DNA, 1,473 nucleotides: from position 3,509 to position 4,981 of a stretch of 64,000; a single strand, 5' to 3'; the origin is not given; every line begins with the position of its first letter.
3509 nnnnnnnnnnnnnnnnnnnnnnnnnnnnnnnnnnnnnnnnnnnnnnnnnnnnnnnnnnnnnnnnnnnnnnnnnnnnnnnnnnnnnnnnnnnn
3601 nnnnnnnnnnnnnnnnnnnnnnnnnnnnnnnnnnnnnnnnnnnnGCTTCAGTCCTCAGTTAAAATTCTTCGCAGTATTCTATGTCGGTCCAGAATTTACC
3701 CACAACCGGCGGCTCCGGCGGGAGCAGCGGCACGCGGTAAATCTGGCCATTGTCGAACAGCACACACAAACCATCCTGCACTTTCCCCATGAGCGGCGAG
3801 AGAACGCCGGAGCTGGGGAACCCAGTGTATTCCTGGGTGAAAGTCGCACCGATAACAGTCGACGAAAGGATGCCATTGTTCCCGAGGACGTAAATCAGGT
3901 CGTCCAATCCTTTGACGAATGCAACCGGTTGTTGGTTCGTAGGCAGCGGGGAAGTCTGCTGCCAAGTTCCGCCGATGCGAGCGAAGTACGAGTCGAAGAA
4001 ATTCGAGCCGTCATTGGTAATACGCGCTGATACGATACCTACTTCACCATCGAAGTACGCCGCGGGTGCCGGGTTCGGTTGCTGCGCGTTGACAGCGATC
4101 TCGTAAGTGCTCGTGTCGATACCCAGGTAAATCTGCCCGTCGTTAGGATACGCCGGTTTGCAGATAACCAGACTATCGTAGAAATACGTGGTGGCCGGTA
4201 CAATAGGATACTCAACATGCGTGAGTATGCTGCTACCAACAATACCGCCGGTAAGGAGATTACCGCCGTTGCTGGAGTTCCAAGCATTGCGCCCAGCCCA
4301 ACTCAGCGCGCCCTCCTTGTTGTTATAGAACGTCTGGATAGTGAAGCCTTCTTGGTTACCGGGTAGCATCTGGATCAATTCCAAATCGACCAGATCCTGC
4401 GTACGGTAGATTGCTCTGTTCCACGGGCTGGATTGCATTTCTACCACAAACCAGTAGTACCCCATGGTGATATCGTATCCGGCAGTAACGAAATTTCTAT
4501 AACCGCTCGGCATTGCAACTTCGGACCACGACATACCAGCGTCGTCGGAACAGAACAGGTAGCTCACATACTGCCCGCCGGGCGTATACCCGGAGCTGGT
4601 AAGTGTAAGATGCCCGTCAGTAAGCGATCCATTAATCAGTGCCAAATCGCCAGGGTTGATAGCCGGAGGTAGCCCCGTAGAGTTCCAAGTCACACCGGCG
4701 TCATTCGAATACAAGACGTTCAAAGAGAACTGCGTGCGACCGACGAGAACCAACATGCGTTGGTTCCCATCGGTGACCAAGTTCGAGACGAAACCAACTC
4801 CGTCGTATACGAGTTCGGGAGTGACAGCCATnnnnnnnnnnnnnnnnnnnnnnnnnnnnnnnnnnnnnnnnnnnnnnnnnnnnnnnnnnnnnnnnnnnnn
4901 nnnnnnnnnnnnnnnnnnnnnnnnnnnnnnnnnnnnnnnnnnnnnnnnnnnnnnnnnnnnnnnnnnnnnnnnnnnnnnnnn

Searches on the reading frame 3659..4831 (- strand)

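Call 24: search_protein_families(library=pfam, max_evalue=0.1, proteins=[window:3659-4831:-])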
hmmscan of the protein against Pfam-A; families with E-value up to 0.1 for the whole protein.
window:3659-4831:- (390 aa): 3 families
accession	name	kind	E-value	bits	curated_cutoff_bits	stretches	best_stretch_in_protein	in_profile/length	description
PF13088.12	BNR_2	-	0.0016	18.3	31.4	1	35-109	80-157/277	BNR repeat-like domain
PF15902.12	Sortilin-Vps10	-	0.0097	15.2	33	0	90-106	377-393/446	Sortilin, neurotensin receptor 3,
PF02012.26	BNR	-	0.015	15.6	27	0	93-103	1-11/12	BNR/Asp-box repeat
